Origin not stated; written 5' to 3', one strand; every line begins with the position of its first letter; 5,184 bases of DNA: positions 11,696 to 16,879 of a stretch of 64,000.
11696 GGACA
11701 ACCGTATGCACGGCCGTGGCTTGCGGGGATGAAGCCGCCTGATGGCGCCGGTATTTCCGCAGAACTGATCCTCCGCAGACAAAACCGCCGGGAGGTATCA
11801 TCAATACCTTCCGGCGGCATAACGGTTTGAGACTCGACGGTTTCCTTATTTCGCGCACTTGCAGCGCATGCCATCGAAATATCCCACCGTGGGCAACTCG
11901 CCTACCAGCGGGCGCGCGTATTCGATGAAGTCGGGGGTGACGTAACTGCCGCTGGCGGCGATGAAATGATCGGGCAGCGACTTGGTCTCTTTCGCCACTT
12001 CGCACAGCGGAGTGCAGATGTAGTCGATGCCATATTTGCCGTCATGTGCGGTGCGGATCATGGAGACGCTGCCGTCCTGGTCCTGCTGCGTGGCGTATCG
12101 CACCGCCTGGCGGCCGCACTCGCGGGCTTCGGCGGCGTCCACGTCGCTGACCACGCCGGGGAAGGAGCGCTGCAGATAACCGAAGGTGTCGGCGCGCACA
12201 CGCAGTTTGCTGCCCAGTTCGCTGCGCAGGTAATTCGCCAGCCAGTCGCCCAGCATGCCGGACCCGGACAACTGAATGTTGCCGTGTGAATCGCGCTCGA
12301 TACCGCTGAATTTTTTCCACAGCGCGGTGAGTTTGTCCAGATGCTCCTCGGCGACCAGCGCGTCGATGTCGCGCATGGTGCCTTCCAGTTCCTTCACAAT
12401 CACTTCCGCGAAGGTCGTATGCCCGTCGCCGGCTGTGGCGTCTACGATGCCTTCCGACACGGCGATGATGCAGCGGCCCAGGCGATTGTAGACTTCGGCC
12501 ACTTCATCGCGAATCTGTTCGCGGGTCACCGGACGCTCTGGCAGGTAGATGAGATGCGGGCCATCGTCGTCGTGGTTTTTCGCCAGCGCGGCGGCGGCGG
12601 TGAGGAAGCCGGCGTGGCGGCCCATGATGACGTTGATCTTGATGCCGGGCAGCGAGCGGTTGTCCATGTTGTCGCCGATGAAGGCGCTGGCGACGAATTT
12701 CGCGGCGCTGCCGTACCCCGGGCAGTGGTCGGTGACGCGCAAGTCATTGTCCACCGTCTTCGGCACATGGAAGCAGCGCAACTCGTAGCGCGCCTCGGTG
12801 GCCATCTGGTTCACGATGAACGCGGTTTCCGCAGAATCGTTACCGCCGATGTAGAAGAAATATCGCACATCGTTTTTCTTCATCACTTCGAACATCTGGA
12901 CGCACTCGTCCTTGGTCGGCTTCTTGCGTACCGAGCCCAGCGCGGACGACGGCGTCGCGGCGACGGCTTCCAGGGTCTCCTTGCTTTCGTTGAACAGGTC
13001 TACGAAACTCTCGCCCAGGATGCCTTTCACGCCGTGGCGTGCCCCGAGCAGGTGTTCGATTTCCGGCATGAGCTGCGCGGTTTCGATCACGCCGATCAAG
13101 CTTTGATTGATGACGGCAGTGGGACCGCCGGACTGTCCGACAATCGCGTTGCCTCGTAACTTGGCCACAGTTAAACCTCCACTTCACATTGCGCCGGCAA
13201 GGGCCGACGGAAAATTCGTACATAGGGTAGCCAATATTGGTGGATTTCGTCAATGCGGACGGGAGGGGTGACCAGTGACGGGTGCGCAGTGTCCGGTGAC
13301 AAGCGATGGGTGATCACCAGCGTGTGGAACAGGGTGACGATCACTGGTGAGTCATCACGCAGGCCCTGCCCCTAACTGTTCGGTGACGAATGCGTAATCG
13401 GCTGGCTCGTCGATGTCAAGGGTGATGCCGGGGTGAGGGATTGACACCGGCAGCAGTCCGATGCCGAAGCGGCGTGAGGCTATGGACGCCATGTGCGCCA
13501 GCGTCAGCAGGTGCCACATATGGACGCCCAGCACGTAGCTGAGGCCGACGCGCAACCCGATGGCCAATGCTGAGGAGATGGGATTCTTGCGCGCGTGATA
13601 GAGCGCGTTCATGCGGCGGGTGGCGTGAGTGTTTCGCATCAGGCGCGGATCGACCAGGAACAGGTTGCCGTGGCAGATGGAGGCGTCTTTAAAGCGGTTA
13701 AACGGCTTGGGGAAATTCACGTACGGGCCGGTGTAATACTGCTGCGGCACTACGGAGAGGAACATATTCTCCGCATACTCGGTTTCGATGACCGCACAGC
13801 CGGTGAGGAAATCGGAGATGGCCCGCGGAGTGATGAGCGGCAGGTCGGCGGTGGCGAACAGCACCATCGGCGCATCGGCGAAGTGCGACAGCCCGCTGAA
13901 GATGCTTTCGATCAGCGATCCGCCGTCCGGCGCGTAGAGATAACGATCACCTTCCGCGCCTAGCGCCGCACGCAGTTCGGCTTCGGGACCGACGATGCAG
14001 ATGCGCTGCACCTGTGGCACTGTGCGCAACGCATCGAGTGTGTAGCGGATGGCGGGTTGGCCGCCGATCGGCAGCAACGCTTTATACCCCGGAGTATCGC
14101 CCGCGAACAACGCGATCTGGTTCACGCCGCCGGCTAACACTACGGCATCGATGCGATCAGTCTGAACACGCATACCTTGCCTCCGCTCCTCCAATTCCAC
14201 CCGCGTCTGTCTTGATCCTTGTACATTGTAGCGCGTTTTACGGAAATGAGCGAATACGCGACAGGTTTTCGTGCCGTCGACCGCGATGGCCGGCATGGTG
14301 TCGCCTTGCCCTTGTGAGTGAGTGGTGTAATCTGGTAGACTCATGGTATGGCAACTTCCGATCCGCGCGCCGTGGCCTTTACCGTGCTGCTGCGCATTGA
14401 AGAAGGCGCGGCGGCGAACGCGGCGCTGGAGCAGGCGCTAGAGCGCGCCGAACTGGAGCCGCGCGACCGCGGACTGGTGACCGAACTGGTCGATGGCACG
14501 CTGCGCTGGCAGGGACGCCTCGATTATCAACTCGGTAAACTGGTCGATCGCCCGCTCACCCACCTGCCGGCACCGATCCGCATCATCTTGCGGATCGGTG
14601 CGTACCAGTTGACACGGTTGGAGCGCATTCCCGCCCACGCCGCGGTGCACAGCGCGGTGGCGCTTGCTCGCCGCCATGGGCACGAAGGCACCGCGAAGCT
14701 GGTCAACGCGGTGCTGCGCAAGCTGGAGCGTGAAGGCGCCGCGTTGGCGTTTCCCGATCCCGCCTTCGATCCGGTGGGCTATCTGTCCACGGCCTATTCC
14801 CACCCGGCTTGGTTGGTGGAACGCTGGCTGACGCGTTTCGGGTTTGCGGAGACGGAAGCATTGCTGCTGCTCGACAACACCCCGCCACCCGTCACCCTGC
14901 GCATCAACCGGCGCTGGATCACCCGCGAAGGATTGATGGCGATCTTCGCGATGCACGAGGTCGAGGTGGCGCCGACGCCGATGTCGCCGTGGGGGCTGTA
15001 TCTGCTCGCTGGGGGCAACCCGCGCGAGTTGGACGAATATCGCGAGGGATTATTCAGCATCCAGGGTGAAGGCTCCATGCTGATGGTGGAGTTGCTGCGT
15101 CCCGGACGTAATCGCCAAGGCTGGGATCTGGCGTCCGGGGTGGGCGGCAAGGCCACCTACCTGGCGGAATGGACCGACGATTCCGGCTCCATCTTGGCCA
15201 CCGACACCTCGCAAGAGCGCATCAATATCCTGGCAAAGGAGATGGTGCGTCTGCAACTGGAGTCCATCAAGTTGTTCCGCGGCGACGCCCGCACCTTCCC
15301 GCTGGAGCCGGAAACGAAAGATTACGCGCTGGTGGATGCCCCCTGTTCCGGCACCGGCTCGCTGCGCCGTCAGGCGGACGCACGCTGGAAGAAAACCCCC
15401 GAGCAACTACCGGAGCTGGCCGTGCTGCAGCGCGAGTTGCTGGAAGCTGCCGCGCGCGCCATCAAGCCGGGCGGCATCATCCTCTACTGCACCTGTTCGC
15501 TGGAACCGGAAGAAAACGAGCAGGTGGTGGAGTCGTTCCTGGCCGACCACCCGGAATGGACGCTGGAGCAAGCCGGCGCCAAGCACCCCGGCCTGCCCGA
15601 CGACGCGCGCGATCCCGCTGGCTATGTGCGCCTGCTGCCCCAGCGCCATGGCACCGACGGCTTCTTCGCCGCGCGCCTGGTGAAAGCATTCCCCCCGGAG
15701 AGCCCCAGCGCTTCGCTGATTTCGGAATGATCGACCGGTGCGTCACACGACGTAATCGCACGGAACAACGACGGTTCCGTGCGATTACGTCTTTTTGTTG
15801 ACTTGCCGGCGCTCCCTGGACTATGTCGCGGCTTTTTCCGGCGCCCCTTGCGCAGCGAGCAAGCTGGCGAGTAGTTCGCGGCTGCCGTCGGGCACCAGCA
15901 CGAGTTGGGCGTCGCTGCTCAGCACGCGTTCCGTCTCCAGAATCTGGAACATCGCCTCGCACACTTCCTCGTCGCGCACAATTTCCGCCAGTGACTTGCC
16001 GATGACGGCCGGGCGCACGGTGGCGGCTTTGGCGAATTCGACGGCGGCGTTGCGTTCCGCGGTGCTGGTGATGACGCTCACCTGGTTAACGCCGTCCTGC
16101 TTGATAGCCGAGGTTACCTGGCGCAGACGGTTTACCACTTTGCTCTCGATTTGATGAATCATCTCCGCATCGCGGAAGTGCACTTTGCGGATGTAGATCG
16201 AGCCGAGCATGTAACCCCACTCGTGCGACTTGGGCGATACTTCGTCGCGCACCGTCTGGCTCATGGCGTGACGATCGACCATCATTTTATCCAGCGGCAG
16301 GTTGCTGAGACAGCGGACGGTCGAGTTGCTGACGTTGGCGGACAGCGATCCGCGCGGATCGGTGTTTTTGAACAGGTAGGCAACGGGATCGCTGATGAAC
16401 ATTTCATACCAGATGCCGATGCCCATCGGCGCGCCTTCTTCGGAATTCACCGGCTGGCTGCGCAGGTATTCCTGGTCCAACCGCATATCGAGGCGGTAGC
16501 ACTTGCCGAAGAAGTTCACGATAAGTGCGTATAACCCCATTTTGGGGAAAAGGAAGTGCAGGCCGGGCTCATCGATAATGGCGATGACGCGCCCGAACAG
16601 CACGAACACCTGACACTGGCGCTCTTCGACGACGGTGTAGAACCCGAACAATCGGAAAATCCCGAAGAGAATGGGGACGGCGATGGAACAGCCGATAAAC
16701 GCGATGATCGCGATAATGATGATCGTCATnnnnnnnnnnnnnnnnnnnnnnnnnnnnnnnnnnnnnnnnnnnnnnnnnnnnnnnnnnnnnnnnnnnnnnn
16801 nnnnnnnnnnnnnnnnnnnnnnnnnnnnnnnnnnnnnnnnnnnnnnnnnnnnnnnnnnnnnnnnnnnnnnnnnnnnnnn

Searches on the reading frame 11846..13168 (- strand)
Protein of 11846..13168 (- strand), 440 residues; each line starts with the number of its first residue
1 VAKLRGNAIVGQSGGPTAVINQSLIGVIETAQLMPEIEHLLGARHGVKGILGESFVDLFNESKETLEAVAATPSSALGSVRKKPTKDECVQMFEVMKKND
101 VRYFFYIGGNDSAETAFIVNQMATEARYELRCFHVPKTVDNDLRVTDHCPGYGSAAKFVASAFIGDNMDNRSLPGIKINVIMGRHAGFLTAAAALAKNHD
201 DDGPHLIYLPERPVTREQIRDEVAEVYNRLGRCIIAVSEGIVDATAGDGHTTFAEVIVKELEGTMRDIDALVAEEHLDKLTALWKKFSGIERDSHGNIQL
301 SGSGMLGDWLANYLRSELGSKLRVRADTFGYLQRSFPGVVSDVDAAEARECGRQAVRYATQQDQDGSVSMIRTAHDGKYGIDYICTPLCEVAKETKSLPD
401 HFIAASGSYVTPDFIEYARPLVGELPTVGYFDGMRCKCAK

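Call 45: search_protein_families(library=pfam, proteins=[window:11846-13168:-], max_evalue=0.0001)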
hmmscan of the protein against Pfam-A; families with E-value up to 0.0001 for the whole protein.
window:11846-13168:- (440 aa): 1 family
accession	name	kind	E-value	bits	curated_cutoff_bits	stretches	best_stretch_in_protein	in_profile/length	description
PF00365.25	PFK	-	2.9e-43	148.6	30.9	1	8-357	2-275/277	Phosphofructokinase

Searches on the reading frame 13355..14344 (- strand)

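Call 60: search_protein_families(library=pfam, proteins=[window:13355-14344:-], max_evalue=0.0001)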
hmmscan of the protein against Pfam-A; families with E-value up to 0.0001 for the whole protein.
window:13355-14344:- (329 aa): 1 family
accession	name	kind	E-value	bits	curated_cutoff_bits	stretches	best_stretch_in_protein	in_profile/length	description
PF12804.13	NTP_transf_3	-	3.2e-16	60.4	27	1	67-182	1-110/160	MobA-like NTP transferase domain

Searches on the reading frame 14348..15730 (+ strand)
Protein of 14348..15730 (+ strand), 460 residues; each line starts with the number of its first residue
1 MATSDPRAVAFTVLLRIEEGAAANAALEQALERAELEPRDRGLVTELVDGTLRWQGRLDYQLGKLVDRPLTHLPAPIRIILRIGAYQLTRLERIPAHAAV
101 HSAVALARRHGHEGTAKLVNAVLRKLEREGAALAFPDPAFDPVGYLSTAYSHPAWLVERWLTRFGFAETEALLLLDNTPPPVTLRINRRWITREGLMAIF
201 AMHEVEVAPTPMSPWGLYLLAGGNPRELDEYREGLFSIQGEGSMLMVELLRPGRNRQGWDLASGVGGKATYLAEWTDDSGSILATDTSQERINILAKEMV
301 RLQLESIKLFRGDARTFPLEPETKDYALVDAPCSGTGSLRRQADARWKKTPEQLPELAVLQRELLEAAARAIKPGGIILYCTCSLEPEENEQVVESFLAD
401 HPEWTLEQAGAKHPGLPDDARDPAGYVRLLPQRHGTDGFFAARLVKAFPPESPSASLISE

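Call 45: search_protein_families(library=pfam, proteins=[window:14348-15730:+], max_evalue=0.0001)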
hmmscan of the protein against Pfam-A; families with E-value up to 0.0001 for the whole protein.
window:14348-15730:+ (460 aa): 5 families
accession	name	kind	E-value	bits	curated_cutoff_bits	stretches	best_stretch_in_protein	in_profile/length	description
PF01189.24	Methyltr_RsmB-F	-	5.9e-51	173.4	27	1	249-444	3-198/199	16S rRNA methyltransferase RsmB/F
PF01029.23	NusB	-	1.9e-32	112.9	23.1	1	5-128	2-133/133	NusB family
PF22458.1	RsmF-B_ferredox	-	5.1e-15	55.8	27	1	152-220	1-68/74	Methyltr_RsmF/B-like, ferredoxin-like domain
PF13649.12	Methyltransf_25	-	1.1e-05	26.4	27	0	260-329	3-70/97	Methyltransferase domain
PF13847.12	Methyltransf_31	-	7.6e-05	22.9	27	0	260-397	9-126/145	Methyltransferase domain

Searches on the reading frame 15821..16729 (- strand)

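Call 60: search_protein_families(library=pfam, proteins=[window:15821-16729:-], max_evalue=0.0001)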
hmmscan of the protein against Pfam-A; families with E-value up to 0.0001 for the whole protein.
window:15821-16729:- (302 aa): 1 family
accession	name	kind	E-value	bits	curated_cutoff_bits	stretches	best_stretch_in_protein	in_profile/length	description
PF01145.31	Band_7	-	7.5e-13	49.3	23.6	1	33-206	2-167/176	SPFH domain / Band 7 family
